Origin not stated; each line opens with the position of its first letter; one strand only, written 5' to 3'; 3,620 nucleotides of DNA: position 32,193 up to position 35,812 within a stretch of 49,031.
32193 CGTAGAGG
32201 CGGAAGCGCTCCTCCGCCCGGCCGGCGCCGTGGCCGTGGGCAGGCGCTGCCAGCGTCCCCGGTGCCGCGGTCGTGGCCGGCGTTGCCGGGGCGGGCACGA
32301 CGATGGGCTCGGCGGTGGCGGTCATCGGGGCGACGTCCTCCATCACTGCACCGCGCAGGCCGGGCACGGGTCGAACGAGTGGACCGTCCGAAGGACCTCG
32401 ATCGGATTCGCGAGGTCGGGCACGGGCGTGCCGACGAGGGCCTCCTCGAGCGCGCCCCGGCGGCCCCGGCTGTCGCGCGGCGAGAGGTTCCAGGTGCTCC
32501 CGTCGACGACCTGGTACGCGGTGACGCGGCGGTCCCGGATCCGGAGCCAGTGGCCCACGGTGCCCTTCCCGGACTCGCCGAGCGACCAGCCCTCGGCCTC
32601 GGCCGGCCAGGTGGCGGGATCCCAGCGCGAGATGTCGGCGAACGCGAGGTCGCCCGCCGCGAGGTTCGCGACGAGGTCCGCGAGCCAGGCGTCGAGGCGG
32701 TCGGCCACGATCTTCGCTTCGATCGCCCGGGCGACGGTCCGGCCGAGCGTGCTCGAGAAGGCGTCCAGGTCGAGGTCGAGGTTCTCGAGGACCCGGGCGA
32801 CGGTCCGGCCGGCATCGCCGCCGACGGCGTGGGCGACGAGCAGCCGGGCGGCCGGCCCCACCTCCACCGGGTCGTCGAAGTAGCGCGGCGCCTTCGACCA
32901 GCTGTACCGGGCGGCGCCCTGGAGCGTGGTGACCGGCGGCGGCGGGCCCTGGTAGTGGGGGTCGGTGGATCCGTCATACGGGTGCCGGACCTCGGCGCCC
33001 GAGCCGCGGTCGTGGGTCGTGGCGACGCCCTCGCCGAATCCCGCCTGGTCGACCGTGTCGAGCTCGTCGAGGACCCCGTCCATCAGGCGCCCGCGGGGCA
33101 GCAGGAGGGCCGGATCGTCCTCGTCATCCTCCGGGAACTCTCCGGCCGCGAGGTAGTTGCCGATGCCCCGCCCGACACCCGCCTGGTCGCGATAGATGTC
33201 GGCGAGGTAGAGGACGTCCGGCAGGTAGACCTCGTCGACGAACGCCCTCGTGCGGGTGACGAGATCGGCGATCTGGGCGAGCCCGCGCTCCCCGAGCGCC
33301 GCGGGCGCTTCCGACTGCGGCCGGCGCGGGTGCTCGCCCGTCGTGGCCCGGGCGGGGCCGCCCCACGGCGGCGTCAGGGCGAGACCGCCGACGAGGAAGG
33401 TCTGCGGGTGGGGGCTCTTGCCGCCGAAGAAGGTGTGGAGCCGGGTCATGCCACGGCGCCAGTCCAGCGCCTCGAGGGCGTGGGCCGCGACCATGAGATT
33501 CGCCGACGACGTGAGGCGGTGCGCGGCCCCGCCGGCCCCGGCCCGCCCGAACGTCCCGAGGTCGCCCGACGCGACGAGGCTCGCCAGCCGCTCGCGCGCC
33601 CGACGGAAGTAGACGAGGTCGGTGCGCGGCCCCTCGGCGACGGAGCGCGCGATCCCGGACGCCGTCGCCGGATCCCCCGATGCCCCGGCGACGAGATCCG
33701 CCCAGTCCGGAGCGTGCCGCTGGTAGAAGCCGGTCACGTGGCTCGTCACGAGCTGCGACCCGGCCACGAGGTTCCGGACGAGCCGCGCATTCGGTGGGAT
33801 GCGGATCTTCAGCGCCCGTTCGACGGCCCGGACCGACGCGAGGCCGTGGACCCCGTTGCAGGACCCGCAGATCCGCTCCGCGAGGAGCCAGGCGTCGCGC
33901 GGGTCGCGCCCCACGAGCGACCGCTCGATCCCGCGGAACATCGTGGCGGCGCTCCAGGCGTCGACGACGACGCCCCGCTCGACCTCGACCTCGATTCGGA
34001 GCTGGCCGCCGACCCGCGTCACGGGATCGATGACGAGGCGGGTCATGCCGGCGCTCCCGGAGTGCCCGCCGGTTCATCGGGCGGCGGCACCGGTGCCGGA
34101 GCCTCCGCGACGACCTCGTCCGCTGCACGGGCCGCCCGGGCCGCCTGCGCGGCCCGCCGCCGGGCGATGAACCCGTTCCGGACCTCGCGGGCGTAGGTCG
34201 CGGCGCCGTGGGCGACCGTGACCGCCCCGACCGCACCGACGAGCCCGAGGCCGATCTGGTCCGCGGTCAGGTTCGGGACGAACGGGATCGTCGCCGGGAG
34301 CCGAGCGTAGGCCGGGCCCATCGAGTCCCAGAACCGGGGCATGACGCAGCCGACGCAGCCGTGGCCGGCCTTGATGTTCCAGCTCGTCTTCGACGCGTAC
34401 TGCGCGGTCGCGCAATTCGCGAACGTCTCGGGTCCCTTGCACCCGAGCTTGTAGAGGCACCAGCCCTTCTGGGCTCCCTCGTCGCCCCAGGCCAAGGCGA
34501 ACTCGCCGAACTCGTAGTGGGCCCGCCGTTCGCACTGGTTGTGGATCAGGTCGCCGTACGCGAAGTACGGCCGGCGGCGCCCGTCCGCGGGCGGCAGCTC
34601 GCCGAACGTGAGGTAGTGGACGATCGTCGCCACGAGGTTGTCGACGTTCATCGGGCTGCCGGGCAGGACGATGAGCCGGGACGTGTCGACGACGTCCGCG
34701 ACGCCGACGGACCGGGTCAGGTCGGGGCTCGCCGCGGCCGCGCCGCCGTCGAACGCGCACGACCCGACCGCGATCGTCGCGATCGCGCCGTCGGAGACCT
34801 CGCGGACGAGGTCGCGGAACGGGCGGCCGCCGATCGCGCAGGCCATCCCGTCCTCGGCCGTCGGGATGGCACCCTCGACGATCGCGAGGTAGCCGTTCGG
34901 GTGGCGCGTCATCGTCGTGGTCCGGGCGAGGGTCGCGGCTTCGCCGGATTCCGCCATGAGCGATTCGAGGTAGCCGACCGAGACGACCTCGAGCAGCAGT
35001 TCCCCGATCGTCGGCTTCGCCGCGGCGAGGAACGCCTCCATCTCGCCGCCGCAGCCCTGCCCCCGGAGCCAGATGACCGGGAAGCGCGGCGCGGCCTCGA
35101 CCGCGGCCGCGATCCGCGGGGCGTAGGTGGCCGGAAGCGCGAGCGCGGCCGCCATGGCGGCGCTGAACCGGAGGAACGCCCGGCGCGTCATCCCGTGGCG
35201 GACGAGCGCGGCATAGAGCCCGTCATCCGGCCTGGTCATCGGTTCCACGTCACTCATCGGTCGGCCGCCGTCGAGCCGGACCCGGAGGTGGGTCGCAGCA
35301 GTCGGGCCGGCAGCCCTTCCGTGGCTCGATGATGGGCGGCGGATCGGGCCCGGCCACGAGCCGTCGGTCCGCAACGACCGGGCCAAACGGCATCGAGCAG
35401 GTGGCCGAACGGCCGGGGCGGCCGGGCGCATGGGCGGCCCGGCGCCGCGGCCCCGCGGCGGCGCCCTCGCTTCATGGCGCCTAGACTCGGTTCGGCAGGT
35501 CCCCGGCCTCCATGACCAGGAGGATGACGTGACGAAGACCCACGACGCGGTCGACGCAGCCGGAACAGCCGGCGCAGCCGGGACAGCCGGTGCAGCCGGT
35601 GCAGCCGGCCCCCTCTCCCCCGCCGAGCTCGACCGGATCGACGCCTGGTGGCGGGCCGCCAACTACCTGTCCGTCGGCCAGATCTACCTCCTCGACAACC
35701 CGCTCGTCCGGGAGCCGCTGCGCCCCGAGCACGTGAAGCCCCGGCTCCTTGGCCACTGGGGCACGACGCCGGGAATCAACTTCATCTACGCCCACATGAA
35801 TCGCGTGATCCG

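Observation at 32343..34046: Hydrogenase large subunit lacks the proton-relay glutamate and the C-terminal maturation extension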

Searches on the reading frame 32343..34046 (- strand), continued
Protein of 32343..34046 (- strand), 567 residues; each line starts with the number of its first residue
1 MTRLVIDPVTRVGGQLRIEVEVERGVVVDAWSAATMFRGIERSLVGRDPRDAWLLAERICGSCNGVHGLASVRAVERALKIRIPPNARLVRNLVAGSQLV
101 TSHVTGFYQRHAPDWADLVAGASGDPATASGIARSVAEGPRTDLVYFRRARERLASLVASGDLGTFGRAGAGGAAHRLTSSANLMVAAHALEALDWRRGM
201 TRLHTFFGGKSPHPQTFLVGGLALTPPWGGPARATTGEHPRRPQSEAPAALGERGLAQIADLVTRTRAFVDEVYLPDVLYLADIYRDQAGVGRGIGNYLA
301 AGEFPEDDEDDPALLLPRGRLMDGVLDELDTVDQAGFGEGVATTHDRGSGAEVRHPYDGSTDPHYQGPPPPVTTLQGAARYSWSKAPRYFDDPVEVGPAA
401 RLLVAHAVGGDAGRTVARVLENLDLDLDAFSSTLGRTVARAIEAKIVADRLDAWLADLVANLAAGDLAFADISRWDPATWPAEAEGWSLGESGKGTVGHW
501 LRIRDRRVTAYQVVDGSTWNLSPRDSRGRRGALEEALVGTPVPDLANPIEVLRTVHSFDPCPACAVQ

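Call 29: find_encoding_contigs(protein=P0090, flank=10000, max_places=1)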
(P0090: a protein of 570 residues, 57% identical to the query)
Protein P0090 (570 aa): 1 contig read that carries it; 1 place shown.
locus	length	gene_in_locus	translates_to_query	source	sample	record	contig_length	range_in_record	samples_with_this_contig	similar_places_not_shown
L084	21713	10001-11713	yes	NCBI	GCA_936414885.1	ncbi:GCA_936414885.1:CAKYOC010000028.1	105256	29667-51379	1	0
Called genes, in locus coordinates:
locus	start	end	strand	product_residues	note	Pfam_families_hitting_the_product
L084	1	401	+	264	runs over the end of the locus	PF14527:LAGLIDADG_WhiA, PF02650:HTH_WhiA, PF08279:HTH_11 (faint)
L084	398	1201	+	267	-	PF00121:TIM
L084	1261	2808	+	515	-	PF01676:Metalloenzyme, PF06415:iPGM_N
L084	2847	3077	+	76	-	PF03840:SecG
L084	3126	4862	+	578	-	PF00496:SBP_bac_5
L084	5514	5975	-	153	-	PF01161:PBP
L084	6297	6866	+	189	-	PF04011:LemA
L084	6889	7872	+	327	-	PF01435:Peptidase_M48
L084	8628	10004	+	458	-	PF01058:Oxidored_q6, PF14720:NiFe_hyd_SSU_C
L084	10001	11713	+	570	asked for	PF00374:NiFeSe_Hases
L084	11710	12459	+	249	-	PF01292:Ni_hydr_CYTB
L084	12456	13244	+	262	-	PF14537:Cytochrom_c3_2 (faint), PF14522:Cytochrome_C7 (faint)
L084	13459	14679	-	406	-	PF00072:Response_reg, PF01656:CbiA (faint), PF13614:AAA_31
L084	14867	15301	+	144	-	PF01250:Ribosomal_S6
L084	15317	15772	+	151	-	PF00436:SSB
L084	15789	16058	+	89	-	PF01084:Ribosomal_S18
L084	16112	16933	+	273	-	PF01925:TauE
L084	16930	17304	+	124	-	PF07843:DUF1634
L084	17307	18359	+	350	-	PF01699:Na_Ca_ex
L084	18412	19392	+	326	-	PF01063:Aminotran_4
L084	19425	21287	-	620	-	PF03816:LytR_cpsA_psr, PF13399:LytR_C (weak)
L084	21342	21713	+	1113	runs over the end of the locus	PF00133:tRNA-synt_1, PF08264:Anticodon_1, PF19302:DUF5915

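Call 49: predict_structure(alignment_id=A1)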
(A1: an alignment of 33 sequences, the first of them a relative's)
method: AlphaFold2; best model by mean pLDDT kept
length: 567 residues; sequences in the alignment: 33
mean_pLDDT: 72.7   pTM: 0.83
mean pLDDT of the five models: 72.7, 71.4, 68.2, 67.1, 65.0
residues with pLDDT >= 90: 78; 70-90: 284; 50-70: 127; < 50: 78
segments of 3 or more residues with pLDDT < 50: 8-14, 209-248, 311-313, 342-350, 363-370, 381-384, 565-567
pLDDT, mean of each block of 10 residues (from residue 1): 54 60 88 58 75 63 65 81 73 79 84 86 93 80 88 86 61 74 92 80 58 35 28 32 43 75 91 92 87 86 59 67 82 75 42 68 47 55 59 84 87 85 80 90 90 88 65 66 87 76 88 72 72 89 82 84 50
secondary structure, 60 per line:
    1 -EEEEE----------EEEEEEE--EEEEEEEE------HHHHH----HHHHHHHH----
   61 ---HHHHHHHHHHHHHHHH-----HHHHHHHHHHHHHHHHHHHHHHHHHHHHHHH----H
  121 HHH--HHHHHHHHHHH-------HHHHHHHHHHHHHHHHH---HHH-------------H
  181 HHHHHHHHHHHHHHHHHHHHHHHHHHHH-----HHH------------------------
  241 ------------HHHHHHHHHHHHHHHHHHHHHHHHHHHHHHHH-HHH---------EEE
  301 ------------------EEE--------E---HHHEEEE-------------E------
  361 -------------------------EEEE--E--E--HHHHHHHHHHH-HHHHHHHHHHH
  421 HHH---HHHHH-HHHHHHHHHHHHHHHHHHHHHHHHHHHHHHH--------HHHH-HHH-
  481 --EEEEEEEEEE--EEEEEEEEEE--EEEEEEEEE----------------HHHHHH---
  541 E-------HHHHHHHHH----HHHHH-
elements in order: E2-6 E17-23 E26-33 H40-44 H49-56 H64-79 H85-115 H120-123 H126-136 H144-160 H180-208 H253-284 E298-300 E319-321 E337-340 E386-389 H398-408 H410-423 H427-431 H433-463 H472-475 E483-492 E495-504 E507-515 H532-537 H549-557 H562-566

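Call 53: fold_search(model_id=the predicted structure, library=pdb)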
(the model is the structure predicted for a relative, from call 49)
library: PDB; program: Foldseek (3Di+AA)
matches with E <= 10: 306; with E <= 0.001: 187
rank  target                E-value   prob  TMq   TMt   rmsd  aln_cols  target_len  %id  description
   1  3myr_D                2.1e-43  1.00  0.89  0.90   3.3       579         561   43  Crystal structure of [NiFe] hydrogenase from Allochromatium vinosum in its Ni-A state (released 2010-08-04)
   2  3myr_B                4.1e-43  1.00  0.89  0.90   3.5       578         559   44  Crystal structure of [NiFe] hydrogenase from Allochromatium vinosum in its Ni-A state (released 2010-08-04)
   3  4c3o_A                6.3e-42  1.00  0.89  0.87   3.8       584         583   40  Structure and function of an oxygen tolerant NiFe hydrogenase from Salmonella (released 2014-01-29)
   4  5d51_L                8.2e-41  1.00  0.88  0.84   4.8       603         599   38  Krypton derivatization of an O2-tolerant membrane-bound [NiFe] hydrogenase reveals a hydrophobic gas tunnel network (released 2016-03-23)
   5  5lmm_L                1.2e-40  1.00  0.89  0.87   4.1       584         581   39  Structure of E coli Hydrogenase Hyd-1 mutant E28Q (released 2017-08-16)
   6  5jrd_L                1.3e-40  1.00  0.89  0.87   3.8       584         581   39  E. coli Hydrogenase-1 variant P508A (released 2017-03-08)
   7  4u9h_L                1.5e-40  1.00  0.86  0.91   3.1       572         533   39  Ultra High Resolution Structure Of The Ni-R State Of [Nife]Hydrogenase From Desulufovibrio Vulgaris Miyazaki F (released 2015-01-21)
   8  5xlg_L                1.5e-40  1.00  0.86  0.91   3.1       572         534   39  Crystal structure of anaerobically purified and aerobically crystallized D. vulgaris Miyazaki F [NiFe]-hydrogenase (released 2018-06-06)
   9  1yq9_H                1.6e-40  1.00  0.86  0.92   3.0       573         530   37  Structure of the unready oxidized form of [NiFe] hydrogenase (released 2005-04-19)
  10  3uqy_L                1.6e-40  1.00  0.89  0.87   4.1       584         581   39  H2-reduced structure of E. coli hydrogenase-1 (released 2012-03-28)
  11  5a4i_L                1.6e-40  1.00  0.89  0.87   3.8       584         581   39  The mechanism of Hydrogen activation by NiFE-hydrogenases (released 2015-11-25)
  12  5lry_L                2.1e-40  1.00  0.89  0.87   4.2       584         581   39  E coli [NiFe] Hydrogenase Hyd-1 mutant E28D (released 2017-09-13)
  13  5a4f_L                2.9e-40  1.00  0.89  0.87   3.6       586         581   39  The mechanism of Hydrogen Activation by NiFe-hydrogenases. (released 2015-11-25)
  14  4ue3_LLL              3.3e-40  1.00  0.89  0.87   4.2       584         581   39  The Mechanism of Hydrogen Activation by NiFe-hydrogenases and the Importance of the active site Arginine (released 2014-12-24)
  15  4iuc_L                3.6e-40  1.00  0.88  0.83   4.4       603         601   38  Crystal structure of an O2-tolerant [NiFe]-hydrogenase from Ralstonia eutropha in its as-isolated form - oxidized stat (released 2014-04-02)
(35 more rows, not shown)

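Call 65: search_protein_representatives(protein=window:32343-34046:-)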
Query: 567 residues. Proteins with E-value up to 0.001 (for the whole library): 4190; up to 1e-10: 1906; up to 1e-30: 418. The best 150 are listed.
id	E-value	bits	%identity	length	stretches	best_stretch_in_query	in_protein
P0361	9.1e-172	589.0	53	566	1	1-565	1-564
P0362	5.7e-171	586.4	51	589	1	1-566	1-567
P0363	5.9e-144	497.2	57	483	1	1-442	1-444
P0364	1.8e-121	422.9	47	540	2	260-566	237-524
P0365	1.8e-117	409.7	52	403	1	122-507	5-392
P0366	2.0e-103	363.4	39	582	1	3-566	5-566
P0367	2.7e-101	356.4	54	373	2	349-566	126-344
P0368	5.2e-98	345.5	39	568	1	1-566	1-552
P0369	6.1e-97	342.0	40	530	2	265-566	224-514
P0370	1.3e-96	340.9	38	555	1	4-566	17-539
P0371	6.6e-96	338.6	40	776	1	3-566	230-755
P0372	9.2e-95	334.8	41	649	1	2-566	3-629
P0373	4.0e-94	332.7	40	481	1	95-566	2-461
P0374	9.8e-93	328.1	38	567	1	3-566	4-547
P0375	1.8e-92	327.2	39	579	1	3-566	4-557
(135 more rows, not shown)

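Call 78: find_related_loci(query=A1, collection=metagenome_contigs, flank=8000)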
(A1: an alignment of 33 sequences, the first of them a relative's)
Query A1 (567 aa) in metagenome_contigs; peptide patterns used: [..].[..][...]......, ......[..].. (x = any residue, [..] = any of these).
600 stretches matched a pattern (row limit reached: there are more); 589 encode a relative of the query (tblastn E <= 1e-3); the best 80 are kept; 80 distinct loci.
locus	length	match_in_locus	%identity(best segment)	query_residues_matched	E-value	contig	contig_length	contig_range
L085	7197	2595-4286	69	1-567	0e+0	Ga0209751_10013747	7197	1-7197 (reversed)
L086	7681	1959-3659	57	1-567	0e+0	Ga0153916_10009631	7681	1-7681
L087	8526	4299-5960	53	1-567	0e+0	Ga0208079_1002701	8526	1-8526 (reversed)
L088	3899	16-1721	56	1-567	0e+0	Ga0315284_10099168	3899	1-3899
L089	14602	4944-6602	51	1-567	0e+0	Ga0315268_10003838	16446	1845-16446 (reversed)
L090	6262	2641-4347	51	1-567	0e+0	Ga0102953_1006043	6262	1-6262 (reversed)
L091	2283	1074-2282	69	1-399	0e+0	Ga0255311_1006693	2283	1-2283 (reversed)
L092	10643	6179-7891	50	1-567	3e-174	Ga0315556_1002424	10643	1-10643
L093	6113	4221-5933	50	1-567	1e-175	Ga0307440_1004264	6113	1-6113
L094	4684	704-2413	51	1-567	5e-175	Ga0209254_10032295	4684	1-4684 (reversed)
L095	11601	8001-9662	47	1-567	3e-170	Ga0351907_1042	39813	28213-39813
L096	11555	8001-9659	49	3-567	6e-170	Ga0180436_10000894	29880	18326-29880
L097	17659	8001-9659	48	3-567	1e-169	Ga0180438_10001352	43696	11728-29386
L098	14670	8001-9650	46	1-567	1e-168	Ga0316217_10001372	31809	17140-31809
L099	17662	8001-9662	47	1-567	1e-168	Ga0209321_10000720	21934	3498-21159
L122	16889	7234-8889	45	3-567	1e-161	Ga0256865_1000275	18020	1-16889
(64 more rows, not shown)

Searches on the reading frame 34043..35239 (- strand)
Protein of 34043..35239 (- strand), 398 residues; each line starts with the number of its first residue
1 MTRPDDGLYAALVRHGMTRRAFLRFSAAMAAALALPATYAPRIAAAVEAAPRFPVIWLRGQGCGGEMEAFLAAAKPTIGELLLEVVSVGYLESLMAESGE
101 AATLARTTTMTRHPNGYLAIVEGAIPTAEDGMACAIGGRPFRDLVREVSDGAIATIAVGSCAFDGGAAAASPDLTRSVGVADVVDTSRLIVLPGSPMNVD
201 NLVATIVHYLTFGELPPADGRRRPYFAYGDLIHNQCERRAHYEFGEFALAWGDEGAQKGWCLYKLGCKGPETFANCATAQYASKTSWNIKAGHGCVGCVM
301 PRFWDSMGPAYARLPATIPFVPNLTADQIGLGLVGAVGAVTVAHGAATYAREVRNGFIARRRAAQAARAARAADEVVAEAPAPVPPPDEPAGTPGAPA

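Call 59: find_homologous_proteins(query=window:34043-35239:-, max_evalue=1e-30)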
Query window:34043-35239:- (398 aa): 3446 proteins with E <= 1e-30 among 8000 candidates; the best 120 are listed.
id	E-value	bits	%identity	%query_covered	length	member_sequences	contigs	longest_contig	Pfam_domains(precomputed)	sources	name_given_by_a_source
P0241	4.4e-260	881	99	100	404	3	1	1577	PF01058.30,PF14720.12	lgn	-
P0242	1.0e-186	639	75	89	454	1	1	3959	PF01058.30,PF14720.12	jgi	-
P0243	7.1e-185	633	75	89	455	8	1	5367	PF01058.30,PF14720.12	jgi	-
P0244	1.6e-184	632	75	89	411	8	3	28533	PF01058.30,PF14720.12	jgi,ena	-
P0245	2.1e-184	631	74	90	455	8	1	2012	PF01058.30,PF14720.12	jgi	-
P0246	1.2e-183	629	75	89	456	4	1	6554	PF01058.30,PF14720.12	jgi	jgi:hydrogenase small subunit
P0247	1.6e-183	628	75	90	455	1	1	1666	PF01058.30,PF14720.12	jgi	-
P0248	2.2e-183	628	74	89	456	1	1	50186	PF01058.30,PF14720.12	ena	-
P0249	2.6e-183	628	69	100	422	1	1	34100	PF01058.30,PF14720.12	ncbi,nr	ncbi:MAG: twin-arginine translocation signal domain-containing protein [Chloroflexota bacterium]|nr:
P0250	5.9e-183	627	75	89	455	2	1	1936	PF01058.30,PF14720.12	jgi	jgi:hydrogenase small subunit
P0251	2.1e-182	625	74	89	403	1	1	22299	PF01058.30,PF14720.12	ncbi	ncbi:MAG: hydrogenase small subunit, partial [Chloroflexota bacterium]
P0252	8.1e-182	623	74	89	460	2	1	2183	PF01058.30,PF14720.12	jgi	jgi:hydrogenase small subunit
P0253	3.7e-180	617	75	88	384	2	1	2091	PF01058.30,PF14720.12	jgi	-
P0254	4.6e-180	617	74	89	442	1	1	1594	PF01058.30,PF14720.12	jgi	jgi:hydrogenase small subunit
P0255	6.7e-180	617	73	90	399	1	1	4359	PF01058.30,PF14720.12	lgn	-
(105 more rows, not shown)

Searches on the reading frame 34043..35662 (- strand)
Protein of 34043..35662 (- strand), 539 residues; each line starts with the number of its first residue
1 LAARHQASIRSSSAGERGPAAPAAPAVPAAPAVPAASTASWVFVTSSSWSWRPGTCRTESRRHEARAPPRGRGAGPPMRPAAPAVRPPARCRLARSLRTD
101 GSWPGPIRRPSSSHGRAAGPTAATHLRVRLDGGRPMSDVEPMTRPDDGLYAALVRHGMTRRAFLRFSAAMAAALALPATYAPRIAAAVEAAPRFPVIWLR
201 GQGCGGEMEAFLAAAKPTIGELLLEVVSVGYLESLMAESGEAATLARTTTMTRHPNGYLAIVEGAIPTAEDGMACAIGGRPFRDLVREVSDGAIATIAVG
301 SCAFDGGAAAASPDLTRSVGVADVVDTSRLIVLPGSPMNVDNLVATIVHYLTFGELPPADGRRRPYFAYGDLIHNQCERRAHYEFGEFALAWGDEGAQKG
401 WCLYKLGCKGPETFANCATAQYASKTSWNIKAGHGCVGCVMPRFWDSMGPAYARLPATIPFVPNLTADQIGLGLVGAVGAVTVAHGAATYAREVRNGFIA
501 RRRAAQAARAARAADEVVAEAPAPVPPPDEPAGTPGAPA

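Call 3: search_protein_families(library=pfam, proteins=[window:34043-35662:-], max_evalue=0.01)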
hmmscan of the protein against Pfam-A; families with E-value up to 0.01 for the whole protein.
window:34043-35662:- (539 aa): 3 families
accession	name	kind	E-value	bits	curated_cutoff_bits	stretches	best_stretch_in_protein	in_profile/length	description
PF14720.11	NiFe_hyd_SSU_C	-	4.5e-29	101.1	27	1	369-451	1-79/80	NiFe/NiFeSe hydrogenase small subunit C-terminal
PF01058.29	Oxidored_q6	-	3.1e-16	59.7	27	1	204-349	1-127/128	NADH ubiquinone oxidoreductase, 20 Kd subunit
PF10518.14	TAT_signal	-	0.0087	16.4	22.7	1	158-177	2-21/21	TAT (twin-arginine translocation) pathway signal sequence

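Call 4: search_protein_families(library=ncbifam, proteins=[window:34043-35662:-], max_evalue=0.01)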
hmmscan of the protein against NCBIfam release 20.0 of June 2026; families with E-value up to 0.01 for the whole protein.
window:34043-35662:- (539 aa): 3 families
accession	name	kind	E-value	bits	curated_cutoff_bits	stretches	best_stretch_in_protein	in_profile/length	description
TIGR00391.1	hydA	subfamily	5.9e-106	354.7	179.5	1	146-492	3-354/365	hydrogenase small subunit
NF007779.0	PRK10468.1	equivalog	4.9e-82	275.9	659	1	153-440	8-296/372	hydrogenase 2 small subunit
NF045520.1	H2_NiFeSe_small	exception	4.2e-52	177.5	470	1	158-453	2-313/314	NiFeSe hydrogenase small subunit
